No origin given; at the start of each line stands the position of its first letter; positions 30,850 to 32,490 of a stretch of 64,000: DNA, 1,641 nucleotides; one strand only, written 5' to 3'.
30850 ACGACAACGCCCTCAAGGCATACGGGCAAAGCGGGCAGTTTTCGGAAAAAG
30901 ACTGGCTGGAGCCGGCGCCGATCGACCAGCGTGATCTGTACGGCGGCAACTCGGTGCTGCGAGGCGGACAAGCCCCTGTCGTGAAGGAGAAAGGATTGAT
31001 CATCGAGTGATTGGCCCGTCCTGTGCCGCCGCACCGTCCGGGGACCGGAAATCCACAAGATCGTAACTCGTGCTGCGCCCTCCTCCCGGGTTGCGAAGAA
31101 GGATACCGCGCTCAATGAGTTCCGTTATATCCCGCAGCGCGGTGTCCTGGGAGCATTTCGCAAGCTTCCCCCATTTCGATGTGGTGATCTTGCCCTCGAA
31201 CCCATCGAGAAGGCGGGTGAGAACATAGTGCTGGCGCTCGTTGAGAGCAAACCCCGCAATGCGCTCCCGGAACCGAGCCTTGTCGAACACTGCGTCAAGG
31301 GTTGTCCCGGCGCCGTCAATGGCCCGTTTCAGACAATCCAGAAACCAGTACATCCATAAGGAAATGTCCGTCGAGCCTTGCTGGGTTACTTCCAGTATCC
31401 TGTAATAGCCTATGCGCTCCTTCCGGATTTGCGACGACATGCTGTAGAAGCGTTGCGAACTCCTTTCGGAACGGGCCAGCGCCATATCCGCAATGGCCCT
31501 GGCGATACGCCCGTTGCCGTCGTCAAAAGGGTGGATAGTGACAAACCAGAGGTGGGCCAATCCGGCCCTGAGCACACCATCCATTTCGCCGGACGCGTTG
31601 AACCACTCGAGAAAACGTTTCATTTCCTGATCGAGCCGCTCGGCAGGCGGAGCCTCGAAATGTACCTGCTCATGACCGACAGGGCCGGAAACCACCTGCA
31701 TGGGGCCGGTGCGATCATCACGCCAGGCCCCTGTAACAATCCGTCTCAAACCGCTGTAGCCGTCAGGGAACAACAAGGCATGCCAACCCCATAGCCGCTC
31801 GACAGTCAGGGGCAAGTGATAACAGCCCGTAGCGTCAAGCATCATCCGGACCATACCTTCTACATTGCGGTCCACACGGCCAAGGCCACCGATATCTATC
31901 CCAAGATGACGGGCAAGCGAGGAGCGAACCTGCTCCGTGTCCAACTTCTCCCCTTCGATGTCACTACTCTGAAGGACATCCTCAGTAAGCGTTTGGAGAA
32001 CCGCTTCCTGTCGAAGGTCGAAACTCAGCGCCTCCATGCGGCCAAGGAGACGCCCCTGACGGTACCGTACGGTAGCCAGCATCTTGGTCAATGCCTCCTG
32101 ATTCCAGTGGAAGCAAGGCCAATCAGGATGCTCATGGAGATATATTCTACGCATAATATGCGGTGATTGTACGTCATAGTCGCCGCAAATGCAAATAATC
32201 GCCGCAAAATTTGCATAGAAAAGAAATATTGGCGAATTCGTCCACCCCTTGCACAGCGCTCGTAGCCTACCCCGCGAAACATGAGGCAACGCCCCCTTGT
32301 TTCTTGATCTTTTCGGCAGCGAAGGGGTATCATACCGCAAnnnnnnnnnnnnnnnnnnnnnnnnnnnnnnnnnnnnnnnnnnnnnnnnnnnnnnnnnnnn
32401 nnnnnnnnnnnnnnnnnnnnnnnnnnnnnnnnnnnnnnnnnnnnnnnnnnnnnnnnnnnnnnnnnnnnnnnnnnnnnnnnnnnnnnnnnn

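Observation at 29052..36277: ebo-type cluster (eboA-B-D-E-F) lacking the prenyltransferase eboC, with a Fic gene in its place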

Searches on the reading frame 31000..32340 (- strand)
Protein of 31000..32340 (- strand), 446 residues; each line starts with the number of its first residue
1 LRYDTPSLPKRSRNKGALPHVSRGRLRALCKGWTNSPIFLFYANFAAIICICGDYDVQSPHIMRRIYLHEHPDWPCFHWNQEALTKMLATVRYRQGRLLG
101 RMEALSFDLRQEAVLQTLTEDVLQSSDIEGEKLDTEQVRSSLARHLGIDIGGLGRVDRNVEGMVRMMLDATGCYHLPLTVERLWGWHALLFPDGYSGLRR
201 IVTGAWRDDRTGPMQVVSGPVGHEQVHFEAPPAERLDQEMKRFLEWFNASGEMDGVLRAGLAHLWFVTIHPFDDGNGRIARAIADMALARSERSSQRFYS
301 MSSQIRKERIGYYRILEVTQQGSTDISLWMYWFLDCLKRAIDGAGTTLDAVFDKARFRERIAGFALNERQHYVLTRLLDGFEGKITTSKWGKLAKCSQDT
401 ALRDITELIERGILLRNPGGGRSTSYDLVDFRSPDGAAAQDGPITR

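Call 3: search_protein_families(library=ncbifam, proteins=[window:31000-32340:-], max_evalue=0.001)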
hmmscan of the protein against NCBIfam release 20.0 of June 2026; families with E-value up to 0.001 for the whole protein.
window:31000-32340:- (446 aa): 3 families
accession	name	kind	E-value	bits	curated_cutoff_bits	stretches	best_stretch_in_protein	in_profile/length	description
NF046030.1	ProtAdlyltaseSoFic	equivalog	9e-11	41.3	550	1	235-340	158-262/361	protein adenylyltransferase Fic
NF041381.1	XopAC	subfamily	1.5e-08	33.8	450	1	177-290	303-413/451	XopAC/AvrAC family type III secretion system effector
TIGR02613.1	mob_myst_B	hypoth_equivalog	6.9e-06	26.1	124.4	1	263-320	116-174/186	mobile mystery protein B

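Call 4: search_protein_families(library=pfam, proteins=[window:31000-32340:-], max_evalue=0.001)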
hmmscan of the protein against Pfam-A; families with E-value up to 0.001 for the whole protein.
window:31000-32340:- (446 aa): 2 families
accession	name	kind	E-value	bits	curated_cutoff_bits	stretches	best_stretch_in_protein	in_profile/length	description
PF13776.11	DUF4172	-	4.1e-33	113.9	25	1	67-148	1-82/82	Domain of unknown function (DUF4172)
PF02661.23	Fic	-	4.3e-16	60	24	1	177-288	1-93/93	Fic/DOC family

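Call 45: search_solved_structures(query=window:31000-32154:-, max_evalue=0.001, show_alignments=1)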
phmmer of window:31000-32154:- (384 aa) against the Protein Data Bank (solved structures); distinct sequences matched with E-value up to 0.001: 25.
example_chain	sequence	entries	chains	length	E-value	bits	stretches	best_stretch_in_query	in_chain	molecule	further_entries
8cil_A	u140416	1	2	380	9.6e-100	337.8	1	5-366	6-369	Fic family protein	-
4rgl_A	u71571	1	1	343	2.2e-11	46.9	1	147-292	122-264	Filamentation induced by cAMP protein Fic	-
6i7i_A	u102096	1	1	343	9.6e-10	41.5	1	161-280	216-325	Adenosine monophosphate-protein transferase FICD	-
6i7h_A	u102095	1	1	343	9.7e-10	41.5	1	161-280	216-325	Adenosine monophosphate-protein transferase FICD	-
6i7g_A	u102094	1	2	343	1e-09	41.4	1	161-280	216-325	Adenosine monophosphate-protein transferase FICD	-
4u04_A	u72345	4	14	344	1e-09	41.4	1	161-280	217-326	Adenosine monophosphate-protein transferase FICD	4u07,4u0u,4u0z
6i7j_A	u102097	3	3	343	1.1e-09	41.3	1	161-280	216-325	Adenosine monophosphate-protein transferase FICD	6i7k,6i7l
4u0s_A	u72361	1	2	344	1.1e-09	41.3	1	161-280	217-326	Adenosine monophosphate-protein transferase FICD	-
9yz5_A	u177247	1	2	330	1.3e-09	41.1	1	161-280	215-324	Protein adenylyltransferase FICD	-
8uqu_A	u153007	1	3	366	9.1e-09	38.3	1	192-279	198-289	Fido domain-containing protein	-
6zmd_B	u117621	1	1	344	1.9e-08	37.2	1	161-280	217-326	Protein adenylyltransferase FICD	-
7b7z_A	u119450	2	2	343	2.6e-08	36.7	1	161-280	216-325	Protein adenylyltransferase FICD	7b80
7cb8_A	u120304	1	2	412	5.8e-08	35.6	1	166-260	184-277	Fic-domain containing protein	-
9vjc_A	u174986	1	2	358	7.4e-08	35.3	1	169-276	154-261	Protein adenylyltransferase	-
9tcl_B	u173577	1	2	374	4.5e-07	32.7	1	166-276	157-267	Protein adenylyltransferase SoFic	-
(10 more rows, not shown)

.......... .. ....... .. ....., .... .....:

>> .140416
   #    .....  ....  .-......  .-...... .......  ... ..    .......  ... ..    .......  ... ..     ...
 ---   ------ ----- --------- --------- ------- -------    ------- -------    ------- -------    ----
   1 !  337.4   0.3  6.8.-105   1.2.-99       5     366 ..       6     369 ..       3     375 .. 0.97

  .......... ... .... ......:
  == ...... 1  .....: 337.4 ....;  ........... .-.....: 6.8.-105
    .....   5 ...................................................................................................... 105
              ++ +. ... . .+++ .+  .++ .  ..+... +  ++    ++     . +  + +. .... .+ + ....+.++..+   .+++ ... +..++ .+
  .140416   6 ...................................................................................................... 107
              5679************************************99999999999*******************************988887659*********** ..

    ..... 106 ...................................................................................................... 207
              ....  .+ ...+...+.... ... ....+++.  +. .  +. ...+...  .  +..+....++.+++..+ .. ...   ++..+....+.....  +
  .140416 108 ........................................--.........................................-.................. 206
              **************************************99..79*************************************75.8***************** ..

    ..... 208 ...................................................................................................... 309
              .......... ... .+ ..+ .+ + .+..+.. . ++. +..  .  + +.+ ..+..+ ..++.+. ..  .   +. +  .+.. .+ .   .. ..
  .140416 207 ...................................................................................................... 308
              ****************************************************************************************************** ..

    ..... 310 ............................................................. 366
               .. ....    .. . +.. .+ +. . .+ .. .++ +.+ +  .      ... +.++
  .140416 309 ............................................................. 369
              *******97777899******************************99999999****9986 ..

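Call 51: find_homologous_proteins(query=window:31000-32154:-, max_evalue=1e-30)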
Query window:31000-32154:- (384 aa): 8000 proteins with E <= 1e-30 among 8000 candidates; the best 120 are listed.
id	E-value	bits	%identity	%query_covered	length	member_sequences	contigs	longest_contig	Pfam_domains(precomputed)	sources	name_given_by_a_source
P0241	2.2e-238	809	99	94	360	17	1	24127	PF13776.12,PF02661.24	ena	-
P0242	7.7e-223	758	94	94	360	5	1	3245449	PF13776.12,PF02661.24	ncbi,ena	-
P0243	9.8e-220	748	86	99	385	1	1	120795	PF13776.12,PF02661.24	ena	-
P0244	9.9e-219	744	86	99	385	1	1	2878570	PF13776.12,PF02661.24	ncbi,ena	-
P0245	2.5e-216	736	84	100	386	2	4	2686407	PF13776.12,PF02661.24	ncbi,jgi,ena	-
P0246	8.4e-216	735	90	94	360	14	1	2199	PF13776.12,PF02661.24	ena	-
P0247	1.2e-204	698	82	98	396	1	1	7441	PF13776.12,PF02661.24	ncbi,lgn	-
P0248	2.2e-201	687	82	96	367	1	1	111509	PF13776.12,PF02661.24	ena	-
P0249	1.5e-198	678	78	99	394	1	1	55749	PF13776.12,PF02661.24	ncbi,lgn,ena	-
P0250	1.6e-198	678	78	100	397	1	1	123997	PF13776.12,PF02661.24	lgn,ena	-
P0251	1.3e-192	658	79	96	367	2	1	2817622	PF13776.12,PF02661.24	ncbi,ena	-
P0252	3.8e-192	657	75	100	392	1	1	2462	PF13776.12,PF02661.24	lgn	-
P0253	7.3e-185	633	74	97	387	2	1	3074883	PF13776.12,PF02661.24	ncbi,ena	-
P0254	3.0e-181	621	74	97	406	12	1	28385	PF13776.12,PF02661.24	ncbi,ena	-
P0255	2.3e-179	615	74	96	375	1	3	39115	PF13776.12,PF02661.24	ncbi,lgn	-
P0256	9.6e-178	609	73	95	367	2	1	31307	PF13776.12,PF02661.24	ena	-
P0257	1.8e-177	609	73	95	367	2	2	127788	PF13776.12,PF02661.24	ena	-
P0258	7.7e-175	600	73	96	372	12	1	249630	PF13776.12,PF02661.24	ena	-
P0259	2.7e-173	595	70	97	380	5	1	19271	PF13776.12,PF02661.24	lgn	-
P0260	3.2e-173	595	72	96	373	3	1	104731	PF13776.12,PF02661.24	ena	-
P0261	8.4e-173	593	71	97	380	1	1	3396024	PF13776.12,PF02661.24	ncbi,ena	-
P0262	1.4e-172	592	71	96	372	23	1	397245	PF13776.12,PF02661.24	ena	-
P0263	2.3e-172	592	72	96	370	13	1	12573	PF13776.12,PF02661.24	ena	-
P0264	6.8e-172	590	71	96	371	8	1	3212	PF13776.12,PF02661.24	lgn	-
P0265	8.5e-172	590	72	96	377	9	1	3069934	PF13776.12,PF02661.24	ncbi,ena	-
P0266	1.2e-171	589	72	95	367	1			PF13776.12,PF02661.24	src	-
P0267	1.5e-171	589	72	96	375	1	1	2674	PF13776.12,PF02661.24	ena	-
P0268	1.5e-171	589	72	96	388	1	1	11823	PF13776.12,PF02661.24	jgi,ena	-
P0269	1.6e-171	589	72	95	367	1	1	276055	PF13776.12,PF02661.24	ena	-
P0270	3.8e-171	588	72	95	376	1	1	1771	PF13776.12,PF02661.24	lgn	-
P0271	4.3e-171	588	72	95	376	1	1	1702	PF13776.12,PF02661.24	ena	-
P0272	4.4e-171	588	72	96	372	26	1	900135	PF13776.12,PF02661.24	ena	-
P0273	4.8e-171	587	71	95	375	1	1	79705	PF13776.12,PF02661.24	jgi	jgi:Fic family protein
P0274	7.4e-171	587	71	95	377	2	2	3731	PF13776.12,PF02661.24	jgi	-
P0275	8.0e-171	587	72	95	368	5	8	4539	PF13776.12,PF02661.24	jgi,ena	jgi:Fic family protein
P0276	9.5e-171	586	70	96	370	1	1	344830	PF13776.12,PF02661.24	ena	-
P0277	1.1e-170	586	70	95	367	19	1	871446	PF13776.12,PF02661.24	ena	-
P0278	1.8e-170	586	72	95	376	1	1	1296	PF13776.12,PF02661.24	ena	-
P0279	1.9e-170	585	72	95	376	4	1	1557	PF13776.12,PF02661.24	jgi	-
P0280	2.3e-170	585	72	96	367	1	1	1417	PF13776.12,PF02661.24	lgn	-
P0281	2.5e-170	585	72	96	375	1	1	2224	PF13776.12,PF02661.24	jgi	jgi:Fic family protein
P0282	3.1e-170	585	71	96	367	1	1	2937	PF13776.12,PF02661.24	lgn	-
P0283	3.1e-170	585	72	95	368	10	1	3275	PF13776.12,PF02661.24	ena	-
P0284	3.1e-170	585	69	97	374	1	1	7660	PF13776.12,PF02661.24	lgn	-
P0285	3.5e-170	585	70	95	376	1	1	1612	PF13776.12,PF02661.24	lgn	-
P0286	3.7e-170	584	71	95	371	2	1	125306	PF13776.12,PF02661.24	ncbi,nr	ncbi:MAG TPA: Fic family protein [Terriglobales bacterium]|nr:Fic family protein [Terriglobales bact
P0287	3.8e-170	584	70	95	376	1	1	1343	PF13776.12,PF02661.24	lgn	-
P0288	5.0e-170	584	72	95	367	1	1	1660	PF13776.12,PF02661.24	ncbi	-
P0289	5.1e-170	584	72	96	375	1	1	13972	PF13776.12,PF02661.24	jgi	jgi:Fic family protein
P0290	5.4e-170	584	70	95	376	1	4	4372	PF13776.12,PF02661.24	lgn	-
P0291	6.1e-170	584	71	96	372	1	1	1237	PF13776.12,PF02661.24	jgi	jgi:Fic family protein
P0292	7.1e-170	584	71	95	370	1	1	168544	PF13776.12,PF02661.24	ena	-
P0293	9.2e-170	583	72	95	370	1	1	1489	PF13776.12,PF02661.24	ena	-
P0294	9.4e-170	583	70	96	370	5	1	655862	PF13776.12,PF02661.24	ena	-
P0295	9.5e-170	583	71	95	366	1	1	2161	PF13776.12,PF02661.24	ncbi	-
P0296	1.0e-169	583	69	97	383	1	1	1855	PF13776.12,PF02661.24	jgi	jgi:Fic family protein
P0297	1.0e-169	583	71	96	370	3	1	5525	PF08220.19,PF13776.12,PF02661.24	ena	-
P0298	1.3e-169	583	72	95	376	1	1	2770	PF13776.12,PF02661.24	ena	-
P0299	1.4e-169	583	68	99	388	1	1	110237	PF13776.12,PF02661.24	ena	-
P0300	1.5e-169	582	70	96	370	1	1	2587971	PF13776.12,PF02661.24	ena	-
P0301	1.5e-169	582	72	95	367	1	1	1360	PF13776.12,PF02661.24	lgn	-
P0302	1.6e-169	582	72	95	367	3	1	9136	PF13776.12,PF02661.24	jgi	jgi:Fic family protein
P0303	1.8e-169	582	71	97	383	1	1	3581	PF13776.12,PF02661.24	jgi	jgi:Fic family protein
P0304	2.2e-169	582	72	95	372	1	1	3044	PF13776.12,PF02661.24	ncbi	-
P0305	2.3e-169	582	71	95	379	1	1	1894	PF13776.12,PF02661.24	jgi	jgi:Fic family protein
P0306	2.3e-169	582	71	95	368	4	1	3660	PF13776.12,PF02661.24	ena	-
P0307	2.4e-169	582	72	95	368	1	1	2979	PF13776.12,PF02661.24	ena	-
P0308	2.8e-169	582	69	98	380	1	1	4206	PF13776.12,PF02661.24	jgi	jgi:Fic family protein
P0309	3.8e-169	581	72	94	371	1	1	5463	PF13776.12,PF02661.24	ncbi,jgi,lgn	jgi:Fic family protein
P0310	3.9e-169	581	70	97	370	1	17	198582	PF13776.12,PF02661.24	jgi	jgi:Fic family protein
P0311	4.0e-169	581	71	96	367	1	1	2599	PF13776.12,PF02661.24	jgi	jgi:Fic family protein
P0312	4.2e-169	581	71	96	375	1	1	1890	PF13776.12,PF02661.24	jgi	jgi:Fic family protein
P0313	4.3e-169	581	71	95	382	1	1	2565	PF13776.12,PF02661.24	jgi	-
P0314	4.7e-169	581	71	96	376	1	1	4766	PF13776.12,PF02661.24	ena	-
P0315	5.0e-169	581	71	95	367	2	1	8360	PF13776.12,PF02661.24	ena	-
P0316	5.3e-169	581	71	95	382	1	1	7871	PF13776.12,PF02661.24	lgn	-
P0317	5.4e-169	581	72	96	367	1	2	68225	PF13776.12,PF02661.24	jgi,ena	jgi:Fic family protein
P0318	6.8e-169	580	70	96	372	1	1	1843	PF13776.12,PF02661.24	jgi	jgi:Fic family protein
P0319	7.5e-169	580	71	95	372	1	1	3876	PF13776.12,PF02661.24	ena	-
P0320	8.3e-169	580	70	97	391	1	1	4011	PF13776.12,PF02661.24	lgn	-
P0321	8.3e-169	580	70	95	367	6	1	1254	PF13776.12,PF02661.24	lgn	-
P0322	9.2e-169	580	72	96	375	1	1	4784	PF13776.12,PF02661.24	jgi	jgi:Fic family protein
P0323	9.7e-169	580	71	95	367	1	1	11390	PF13776.12,PF02661.24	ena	-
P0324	1.0e-168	580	72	94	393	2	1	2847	PF13776.12,PF02661.24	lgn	-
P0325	1.1e-168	580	72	94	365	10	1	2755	PF13776.12,PF02661.24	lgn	-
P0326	1.2e-168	580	71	95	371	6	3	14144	PF13776.12,PF02661.24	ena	-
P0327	1.2e-168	579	71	95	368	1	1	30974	PF13776.12,PF02661.24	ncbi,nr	ncbi:MAG: Fic family protein [Chloroflexi bacterium]|nr:Fic family protein [Chloroflexota bacterium]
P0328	1.2e-168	579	71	95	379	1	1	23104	PF13776.12,PF02661.24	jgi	jgi:Fic family protein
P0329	1.3e-168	579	72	95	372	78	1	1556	PF13776.12,PF02661.24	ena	-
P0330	1.3e-168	579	71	95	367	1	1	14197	PF13776.12,PF02661.24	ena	-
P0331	1.4e-168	579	71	95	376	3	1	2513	PF13776.12,PF02661.24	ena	-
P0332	1.4e-168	579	70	96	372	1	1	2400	PF13776.12,PF02661.24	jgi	jgi:Fic family protein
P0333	1.4e-168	579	70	96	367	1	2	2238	PF13776.12,PF02661.24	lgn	-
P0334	1.5e-168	579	71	95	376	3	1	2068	PF13776.12,PF02661.24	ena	-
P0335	1.5e-168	579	72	95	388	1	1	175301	PF13776.12,PF02661.24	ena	-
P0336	1.5e-168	579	72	95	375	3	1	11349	PF13776.12,PF02661.24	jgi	jgi:Fic family protein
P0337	1.7e-168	579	69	98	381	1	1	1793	PF13776.12,PF02661.24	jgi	-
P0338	1.9e-168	579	71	95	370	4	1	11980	PF13776.12,PF02661.24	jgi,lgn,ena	-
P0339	1.9e-168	579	70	95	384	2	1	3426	PF13776.12,PF02661.24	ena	-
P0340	2.0e-168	579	69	95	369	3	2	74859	PF13776.12,PF02661.24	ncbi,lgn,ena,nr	ncbi:MAG: Fic family protein [Acidobacteriota bacterium]|nr:Fic family protein [Acidobacteriota bact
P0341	2.1e-168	579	71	95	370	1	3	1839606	PF13776.12,PF02661.24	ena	-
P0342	2.1e-168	579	70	95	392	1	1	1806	PF13776.12,PF02661.24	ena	-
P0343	2.2e-168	579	71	95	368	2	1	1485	PF13776.12,PF02661.24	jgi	jgi:Fic family protein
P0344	2.7e-168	578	70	97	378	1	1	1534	PF13776.12,PF02661.24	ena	-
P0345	2.8e-168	578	69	96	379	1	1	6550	PF13776.12,PF02661.24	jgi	jgi:Fic family protein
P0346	2.8e-168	578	70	95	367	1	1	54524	PF13776.12,PF02661.24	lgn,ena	-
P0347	2.8e-168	578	71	95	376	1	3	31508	PF13776.12,PF02661.24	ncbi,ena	-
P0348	3.0e-168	578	71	95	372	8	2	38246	PF13776.12,PF02661.24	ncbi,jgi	ncbi:MAG: Fic family protein [Syntrophobacteraceae bacterium]|jgi:Fic family protein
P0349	3.0e-168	578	72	96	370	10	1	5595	PF13776.12,PF02661.24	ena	-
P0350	3.0e-168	578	70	96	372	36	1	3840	PF13776.12,PF02661.24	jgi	jgi:Fic family protein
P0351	3.2e-168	578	71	95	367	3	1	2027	PF13776.12,PF02661.24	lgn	-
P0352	3.2e-168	578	71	95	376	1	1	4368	PF13776.12,PF02661.24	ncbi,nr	ncbi:MAG: Fic family protein [Candidatus Rokubacteria bacterium]|nr:Fic family protein [Candidatus R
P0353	3.3e-168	578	70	96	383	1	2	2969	PF13776.12,PF02661.24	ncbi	-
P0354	3.3e-168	578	71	95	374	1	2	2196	PF13776.12,PF02661.24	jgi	-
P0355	3.6e-168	578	71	96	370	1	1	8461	PF13776.12,PF02661.24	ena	-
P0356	4.6e-168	578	71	96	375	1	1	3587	PF13776.12,PF02661.24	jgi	-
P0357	4.7e-168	578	71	96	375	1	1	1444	PF13776.12,PF02661.24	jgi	jgi:Fic family protein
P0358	5.0e-168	577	72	95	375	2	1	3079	PF13776.12,PF02661.24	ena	-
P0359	5.3e-168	577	70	95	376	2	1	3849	PF13776.12,PF02661.24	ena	-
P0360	5.4e-168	577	70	95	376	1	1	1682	PF13776.12,PF02661.24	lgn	-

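Call 57: find_encoding_contigs(protein=P0253, flank=6000, max_places=2)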
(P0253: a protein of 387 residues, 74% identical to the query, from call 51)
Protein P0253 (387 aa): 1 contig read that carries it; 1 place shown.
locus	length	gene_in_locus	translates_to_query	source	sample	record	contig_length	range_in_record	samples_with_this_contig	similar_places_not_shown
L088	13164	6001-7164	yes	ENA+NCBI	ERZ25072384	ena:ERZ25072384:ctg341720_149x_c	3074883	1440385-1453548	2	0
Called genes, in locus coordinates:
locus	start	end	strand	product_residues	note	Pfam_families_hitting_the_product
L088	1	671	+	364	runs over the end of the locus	-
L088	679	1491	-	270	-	-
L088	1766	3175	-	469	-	PF01663:Phosphodiest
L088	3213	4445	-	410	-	-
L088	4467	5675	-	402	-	PF00465:Fe-ADH (faint), PF01761:DHQ_synthase, PF24621:DHQS_C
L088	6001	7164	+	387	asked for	PF13776:DUF4172, PF02661:Fic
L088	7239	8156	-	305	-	PF01026:TatD_DNase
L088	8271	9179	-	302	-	PF28008:EboA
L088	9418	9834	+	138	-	PF18962:Por_Secre_tail (weak)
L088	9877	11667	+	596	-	PF06739:SBBP (faint), PF18962:Por_Secre_tail (weak)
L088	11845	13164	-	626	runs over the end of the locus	PF13667:ThiC-associated, PF01964:ThiC_Rad_SAM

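Call 58: find_encoding_contigs(protein=P0261, flank=6000, max_places=2)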
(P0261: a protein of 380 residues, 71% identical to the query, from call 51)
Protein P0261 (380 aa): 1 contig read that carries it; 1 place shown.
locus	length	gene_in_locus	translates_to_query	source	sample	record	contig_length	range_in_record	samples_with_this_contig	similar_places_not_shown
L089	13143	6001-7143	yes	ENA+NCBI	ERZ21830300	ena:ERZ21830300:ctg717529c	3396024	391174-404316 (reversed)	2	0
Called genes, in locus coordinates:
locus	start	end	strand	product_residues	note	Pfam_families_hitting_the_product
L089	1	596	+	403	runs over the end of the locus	PF13433:Peripla_BP_5, PF13458:Peripla_BP_6, PF01094:ANF_receptor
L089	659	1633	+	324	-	PF01555:N6_N4_Mtase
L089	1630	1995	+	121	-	PF05942:PaREP1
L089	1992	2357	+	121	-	PF05942:PaREP1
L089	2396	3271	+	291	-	PF02540:NAD_synthase (weak)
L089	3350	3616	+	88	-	PF04014:MazE_antitoxin, PF15937:PrlF_antitoxin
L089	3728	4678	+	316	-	-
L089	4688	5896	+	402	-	PF09376:NurA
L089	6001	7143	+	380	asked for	PF13776:DUF4172, PF02661:Fic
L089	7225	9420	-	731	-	PF00270:DEAD, PF00271:Helicase_C, PF16124:RecQ_Zn_bind, PF09382:RQC, PF00570:HRDC, PF14493:HTH_40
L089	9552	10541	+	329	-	PF00389:2-Hacid_dh, PF02826:2-Hacid_dh_C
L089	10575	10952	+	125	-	PF13650:Asp_protease_2, PF13975:gag-asp_proteas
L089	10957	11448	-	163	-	-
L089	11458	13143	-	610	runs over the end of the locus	PF00009:GTP_EFTU, PF01926:MMR_HSR1 (faint), PF03144:GTP_EFTU_D2, PF25461:Beta-barrel_SelB, PF09106:WHD_2nd_SelB, PF09107:WHD_3rd_SelB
